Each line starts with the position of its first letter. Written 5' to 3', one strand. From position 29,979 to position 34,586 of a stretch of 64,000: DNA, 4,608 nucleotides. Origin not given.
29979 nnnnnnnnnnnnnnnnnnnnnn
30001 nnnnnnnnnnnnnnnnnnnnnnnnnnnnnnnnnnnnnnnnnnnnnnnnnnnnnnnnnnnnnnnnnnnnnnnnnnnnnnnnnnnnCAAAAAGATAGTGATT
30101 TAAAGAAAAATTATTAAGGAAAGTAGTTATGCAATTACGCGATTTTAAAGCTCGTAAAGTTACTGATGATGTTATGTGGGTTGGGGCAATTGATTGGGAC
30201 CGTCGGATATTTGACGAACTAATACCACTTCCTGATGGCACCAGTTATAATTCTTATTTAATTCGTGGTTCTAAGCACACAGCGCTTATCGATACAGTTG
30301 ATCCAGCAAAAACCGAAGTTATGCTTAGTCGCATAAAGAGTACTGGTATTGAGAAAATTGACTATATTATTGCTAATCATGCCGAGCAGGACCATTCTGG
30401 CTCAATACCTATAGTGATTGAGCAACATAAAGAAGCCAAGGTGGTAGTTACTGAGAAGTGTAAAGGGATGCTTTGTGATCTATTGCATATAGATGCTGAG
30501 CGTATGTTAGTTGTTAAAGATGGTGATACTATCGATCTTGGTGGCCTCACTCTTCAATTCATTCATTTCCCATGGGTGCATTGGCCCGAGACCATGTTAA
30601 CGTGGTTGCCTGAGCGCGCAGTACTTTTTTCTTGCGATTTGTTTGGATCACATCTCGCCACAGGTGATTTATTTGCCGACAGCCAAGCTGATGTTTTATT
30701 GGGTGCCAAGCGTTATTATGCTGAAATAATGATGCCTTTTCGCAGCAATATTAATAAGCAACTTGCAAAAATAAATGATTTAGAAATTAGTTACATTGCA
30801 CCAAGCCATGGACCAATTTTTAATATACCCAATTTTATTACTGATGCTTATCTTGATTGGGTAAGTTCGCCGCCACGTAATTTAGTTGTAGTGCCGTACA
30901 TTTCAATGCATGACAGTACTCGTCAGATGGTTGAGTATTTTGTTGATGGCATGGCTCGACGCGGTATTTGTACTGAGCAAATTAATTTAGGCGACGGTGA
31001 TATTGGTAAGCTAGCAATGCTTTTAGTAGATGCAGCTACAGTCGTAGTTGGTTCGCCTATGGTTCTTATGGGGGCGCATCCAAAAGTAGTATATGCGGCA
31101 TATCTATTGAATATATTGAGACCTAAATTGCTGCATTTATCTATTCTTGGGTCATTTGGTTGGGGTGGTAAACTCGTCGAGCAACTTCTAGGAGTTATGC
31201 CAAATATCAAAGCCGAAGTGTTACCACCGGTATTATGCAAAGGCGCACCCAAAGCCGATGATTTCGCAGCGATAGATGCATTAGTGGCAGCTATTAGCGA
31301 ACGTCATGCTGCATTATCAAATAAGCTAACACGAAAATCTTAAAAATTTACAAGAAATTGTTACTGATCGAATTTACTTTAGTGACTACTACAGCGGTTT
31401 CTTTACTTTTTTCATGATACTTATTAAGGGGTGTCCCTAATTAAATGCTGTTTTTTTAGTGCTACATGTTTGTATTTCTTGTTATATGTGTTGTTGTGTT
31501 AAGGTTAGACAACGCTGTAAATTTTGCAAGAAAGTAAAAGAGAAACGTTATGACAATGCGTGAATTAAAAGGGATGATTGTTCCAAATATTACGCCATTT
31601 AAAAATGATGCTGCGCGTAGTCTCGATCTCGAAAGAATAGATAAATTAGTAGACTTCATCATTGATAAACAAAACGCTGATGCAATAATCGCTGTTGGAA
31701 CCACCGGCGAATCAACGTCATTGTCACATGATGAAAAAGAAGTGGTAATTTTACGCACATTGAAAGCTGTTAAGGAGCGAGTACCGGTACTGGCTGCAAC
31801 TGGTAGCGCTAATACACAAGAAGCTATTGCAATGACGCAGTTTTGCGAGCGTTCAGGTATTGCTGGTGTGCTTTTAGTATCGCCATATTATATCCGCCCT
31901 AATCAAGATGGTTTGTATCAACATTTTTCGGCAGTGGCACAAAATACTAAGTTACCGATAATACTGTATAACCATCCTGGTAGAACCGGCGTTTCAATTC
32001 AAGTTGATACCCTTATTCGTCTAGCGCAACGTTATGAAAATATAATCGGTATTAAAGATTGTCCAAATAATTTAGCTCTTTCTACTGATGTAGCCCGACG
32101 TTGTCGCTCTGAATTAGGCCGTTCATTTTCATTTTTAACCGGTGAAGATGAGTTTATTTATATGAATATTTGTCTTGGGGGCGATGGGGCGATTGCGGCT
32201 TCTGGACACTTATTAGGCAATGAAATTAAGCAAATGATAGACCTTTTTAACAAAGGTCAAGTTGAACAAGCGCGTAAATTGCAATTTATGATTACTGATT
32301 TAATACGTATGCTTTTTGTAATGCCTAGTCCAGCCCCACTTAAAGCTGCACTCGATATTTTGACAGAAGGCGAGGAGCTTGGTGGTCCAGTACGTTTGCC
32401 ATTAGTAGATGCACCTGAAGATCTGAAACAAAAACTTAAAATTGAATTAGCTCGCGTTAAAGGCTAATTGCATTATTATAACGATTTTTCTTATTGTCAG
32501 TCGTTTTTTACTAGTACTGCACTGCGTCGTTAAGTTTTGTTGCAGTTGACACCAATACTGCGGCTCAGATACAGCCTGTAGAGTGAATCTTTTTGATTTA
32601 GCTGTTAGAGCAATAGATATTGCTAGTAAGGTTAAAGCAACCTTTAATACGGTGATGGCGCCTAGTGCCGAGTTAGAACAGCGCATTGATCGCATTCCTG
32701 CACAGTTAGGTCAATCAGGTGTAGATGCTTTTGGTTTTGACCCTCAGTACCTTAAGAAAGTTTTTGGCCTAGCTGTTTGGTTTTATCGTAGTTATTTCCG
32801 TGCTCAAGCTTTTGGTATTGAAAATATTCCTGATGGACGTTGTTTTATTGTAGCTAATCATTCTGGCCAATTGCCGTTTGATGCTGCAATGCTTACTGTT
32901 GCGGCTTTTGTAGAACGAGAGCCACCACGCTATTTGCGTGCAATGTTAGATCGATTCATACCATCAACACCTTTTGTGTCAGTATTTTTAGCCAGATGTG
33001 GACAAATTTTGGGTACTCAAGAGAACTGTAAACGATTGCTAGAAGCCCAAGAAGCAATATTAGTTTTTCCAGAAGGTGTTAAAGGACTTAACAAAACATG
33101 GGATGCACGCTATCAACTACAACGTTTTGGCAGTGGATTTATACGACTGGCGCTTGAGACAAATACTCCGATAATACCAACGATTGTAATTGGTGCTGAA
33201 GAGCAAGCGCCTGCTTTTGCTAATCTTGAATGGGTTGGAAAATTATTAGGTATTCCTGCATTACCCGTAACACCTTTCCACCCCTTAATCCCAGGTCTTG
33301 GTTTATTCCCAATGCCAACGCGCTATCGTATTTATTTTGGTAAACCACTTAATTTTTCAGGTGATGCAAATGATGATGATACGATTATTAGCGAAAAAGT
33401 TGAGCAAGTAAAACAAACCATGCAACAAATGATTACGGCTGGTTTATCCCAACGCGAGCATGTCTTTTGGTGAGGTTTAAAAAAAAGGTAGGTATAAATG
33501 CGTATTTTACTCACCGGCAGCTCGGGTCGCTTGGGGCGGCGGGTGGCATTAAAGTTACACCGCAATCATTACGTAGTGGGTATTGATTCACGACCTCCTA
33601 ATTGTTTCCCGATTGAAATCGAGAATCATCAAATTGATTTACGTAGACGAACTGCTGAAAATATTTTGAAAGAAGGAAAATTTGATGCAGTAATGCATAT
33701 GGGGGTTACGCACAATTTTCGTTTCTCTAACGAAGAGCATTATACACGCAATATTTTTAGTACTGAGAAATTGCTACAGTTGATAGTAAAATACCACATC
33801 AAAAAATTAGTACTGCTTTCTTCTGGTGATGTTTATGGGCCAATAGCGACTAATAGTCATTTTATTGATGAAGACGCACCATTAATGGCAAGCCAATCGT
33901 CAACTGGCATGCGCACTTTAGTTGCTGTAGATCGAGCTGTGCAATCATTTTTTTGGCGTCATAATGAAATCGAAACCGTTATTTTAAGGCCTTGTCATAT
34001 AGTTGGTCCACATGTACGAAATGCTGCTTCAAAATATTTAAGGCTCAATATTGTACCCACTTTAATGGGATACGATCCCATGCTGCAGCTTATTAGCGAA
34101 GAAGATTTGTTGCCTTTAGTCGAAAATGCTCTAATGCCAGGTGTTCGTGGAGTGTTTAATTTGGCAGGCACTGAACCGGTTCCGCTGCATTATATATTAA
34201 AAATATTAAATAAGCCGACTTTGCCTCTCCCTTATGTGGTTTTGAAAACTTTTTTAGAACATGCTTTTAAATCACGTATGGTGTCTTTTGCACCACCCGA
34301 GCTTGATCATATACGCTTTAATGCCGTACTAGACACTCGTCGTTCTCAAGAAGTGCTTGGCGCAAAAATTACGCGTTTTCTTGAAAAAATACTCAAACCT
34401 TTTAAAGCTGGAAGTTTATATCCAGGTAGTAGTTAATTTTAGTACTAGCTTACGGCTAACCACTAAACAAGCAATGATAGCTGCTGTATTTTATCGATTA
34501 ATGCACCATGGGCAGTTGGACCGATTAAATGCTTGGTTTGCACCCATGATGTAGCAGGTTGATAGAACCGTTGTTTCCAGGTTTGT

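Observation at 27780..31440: Further copies of the same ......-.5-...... motif upstream of mpl and the dapA-like gene, consistent with a small regulon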

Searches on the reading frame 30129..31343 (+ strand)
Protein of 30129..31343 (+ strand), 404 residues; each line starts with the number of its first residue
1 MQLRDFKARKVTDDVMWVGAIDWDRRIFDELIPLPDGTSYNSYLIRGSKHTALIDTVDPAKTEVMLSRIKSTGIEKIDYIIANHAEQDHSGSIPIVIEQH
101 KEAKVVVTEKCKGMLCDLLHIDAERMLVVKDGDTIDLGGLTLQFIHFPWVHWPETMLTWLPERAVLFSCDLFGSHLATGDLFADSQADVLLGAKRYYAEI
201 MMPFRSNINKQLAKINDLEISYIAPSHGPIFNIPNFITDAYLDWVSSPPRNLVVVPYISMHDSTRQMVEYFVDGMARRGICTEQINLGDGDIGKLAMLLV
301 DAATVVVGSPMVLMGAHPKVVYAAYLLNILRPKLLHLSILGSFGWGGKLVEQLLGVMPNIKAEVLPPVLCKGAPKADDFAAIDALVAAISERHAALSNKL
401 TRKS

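Call 10: search_protein_families(library=ncbifam, proteins=[window:30129-31343:+])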
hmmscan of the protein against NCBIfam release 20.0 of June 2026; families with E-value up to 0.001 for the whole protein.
window:30129-31343:+ (404 aa): 12 families
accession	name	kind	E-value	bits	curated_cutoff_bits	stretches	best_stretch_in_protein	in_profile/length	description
NF008887.0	PRK11921.1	equivalog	2.8e-67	227.3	635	1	10-356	4-357/396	anaerobic nitric oxide reductase flavorubredoxin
NF003954.0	PRK05452.1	equivalog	2.6e-56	191.5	711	1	10-380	4-383/479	anaerobic nitric oxide reductase flavorubredoxin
NF033105.1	bla_subclass_B3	equivalog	3.1e-08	33.2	240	1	41-148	24-144/257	subclass B3 metallo-beta-lactamase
NF012229.1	bla_class_B_core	domain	7.6e-08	32.6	100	1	41-160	16-138/139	metallo-beta-lactamase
NF033088.2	bla_subclass_B1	equivalog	8.5e-07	28.8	200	1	39-168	30-156/217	subclass B1 metallo-beta-lactamase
TIGR03413.1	GSH_gloB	equivalog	2.8e-06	26.9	200.8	1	53-182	21-137/248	hydroxyacylglutathione hydrolase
NF045584.1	cas14_MBL_CASP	equivalog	4.1e-05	22.1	800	1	43-125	17-98/612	type VII CRISPR-associated protein Cas14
NF049846.1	blaAHM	exception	4.7e-05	22.4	590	1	43-106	76-139/304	AHM family subclass B3-like metallo-beta-lactamase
TIGR00361.1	ComEC_Rec2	equivalog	0.0002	19.6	190.05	1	63-155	479-556/663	DNA internalization-related competence protein ComEC/Rec2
NF012140.0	blaBJP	exception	0.00028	19.8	600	1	41-116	56-132/294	BJP family subclass B3 metallo-beta-lactamase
NF040470.1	blaEAM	exception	0.00075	18.6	660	0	42-115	83-157/318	EAM family subclass B3 metallo-beta-lactamase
NF000459.2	blaSPG-1_fam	exception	0.00084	18.5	550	0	39-95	49-108/285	SPG-1 family subclass B3 metallo-beta-lactamase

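Call 11: find_encoding_contigs(protein=window:30129-31343:+, flank=3000, max_places=6)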
Protein window:30129-31343:+ (404 aa): 1 contig read that carries it; 1 place shown.
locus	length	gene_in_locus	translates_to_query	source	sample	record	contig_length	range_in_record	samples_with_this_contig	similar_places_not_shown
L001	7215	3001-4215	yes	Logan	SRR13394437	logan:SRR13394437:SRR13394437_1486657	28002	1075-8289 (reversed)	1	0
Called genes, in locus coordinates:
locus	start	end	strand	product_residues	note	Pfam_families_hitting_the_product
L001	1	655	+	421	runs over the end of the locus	PF00144:Beta-lactamase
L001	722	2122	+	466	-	PF01225:Mur_ligase, PF08245:Mur_ligase_M, PF02875:Mur_ligase_C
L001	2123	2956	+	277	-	PF00459:Inositol_P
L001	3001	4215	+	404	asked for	PF00753:Lactamase_B, PF19583:ODP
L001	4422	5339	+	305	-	PF00701:DHDPS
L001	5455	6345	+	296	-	PF01553:Acyltransferase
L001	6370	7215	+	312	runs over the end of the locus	PF01370:Epimerase, PF16363:GDP_Man_Dehyd (faint)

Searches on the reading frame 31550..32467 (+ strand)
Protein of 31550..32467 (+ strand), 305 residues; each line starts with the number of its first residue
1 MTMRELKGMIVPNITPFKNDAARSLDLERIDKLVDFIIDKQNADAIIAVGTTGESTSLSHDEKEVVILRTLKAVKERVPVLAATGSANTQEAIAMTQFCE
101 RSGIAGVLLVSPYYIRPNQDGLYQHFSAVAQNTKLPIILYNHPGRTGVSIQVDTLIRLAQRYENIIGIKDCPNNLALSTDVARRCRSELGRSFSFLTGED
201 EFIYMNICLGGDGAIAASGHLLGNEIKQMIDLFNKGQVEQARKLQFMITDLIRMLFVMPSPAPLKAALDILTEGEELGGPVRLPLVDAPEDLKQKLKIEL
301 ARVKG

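Call 10: search_protein_families(library=ncbifam, proteins=[window:31550-32467:+])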
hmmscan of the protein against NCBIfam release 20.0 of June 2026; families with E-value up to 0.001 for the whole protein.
window:31550-32467:+ (305 aa): 7 families
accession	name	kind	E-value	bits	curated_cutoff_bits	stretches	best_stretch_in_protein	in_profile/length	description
TIGR00674.1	dapA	equivalog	2.2e-80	269.6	206.15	1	10-297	3-280/286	4-hydroxy-tetrahydrodipicolinate synthase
TIGR02313.1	HpaI-NOT-DapA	exception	1.4e-57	194.8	396.7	1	6-296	1-282/294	2,4-dihydroxyhept-2-ene-1,7-dioic acid aldolase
NF003164.0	PRK04147.1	equivalog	2.2e-38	132.2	281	1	4-297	2-284/294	N-acetylneuraminate lyase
NF002958.0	PRK03620.1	subfamily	1.3e-34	119.5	278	1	6-198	11-191/307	5-dehydro-4-deoxyglucarate dehydratase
TIGR03249.1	KdgD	equivalog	7.8e-34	117.1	373.95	1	5-198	8-190/299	5-dehydro-4-deoxyglucarate dehydratase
NF040954.1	Arch_KDGaldase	equivalog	3.9e-33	115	390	1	9-303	3-281/288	bifunctional 2-dehydro-3-deoxy-phosphogluconate/2-dehydro-3-deoxy-6-phosphogalactonate aldolase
TIGR00683.1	nanA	equivalog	4e-28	98.6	382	1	6-258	1-245/293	N-acetylneuraminate lyase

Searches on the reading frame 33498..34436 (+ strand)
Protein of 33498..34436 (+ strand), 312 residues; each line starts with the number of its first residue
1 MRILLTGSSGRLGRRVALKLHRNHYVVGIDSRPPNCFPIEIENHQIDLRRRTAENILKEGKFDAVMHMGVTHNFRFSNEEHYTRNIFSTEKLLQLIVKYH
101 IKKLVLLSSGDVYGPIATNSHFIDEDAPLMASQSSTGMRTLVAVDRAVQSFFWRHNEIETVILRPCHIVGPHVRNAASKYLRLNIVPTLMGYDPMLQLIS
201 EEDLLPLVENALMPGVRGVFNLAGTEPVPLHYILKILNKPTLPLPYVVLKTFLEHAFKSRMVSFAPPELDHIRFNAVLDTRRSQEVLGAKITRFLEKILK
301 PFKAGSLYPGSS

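Call 34: search_protein_families(library=pfam, proteins=[window:33498-34436:+], max_evalue=0.01)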
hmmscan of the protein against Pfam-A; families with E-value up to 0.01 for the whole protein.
window:33498-34436:+ (312 aa): 5 families
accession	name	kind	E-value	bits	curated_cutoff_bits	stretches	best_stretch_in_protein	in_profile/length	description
PF01370.27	Epimerase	-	6.2e-19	68.8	20.9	1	3-174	1-177/240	NAD dependent epimerase/dehydratase family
PF16363.11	GDP_Man_Dehyd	-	1.8e-05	24.8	27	1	40-130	53-148/332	GDP-mannose 4,6 dehydratase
PF01073.25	3Beta_HSD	-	2.7e-05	23.8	22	1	38-180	43-193/280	3-beta hydroxysteroid dehydrogenase/isomerase family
PF04321.23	RmlD_sub_bind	-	0.00057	19.5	27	1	1-177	1-160/287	RmlD substrate binding domain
PF07993.18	NAD_binding_4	-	0.0027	17.4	20.1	0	49-118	78-145/258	Male sterility protein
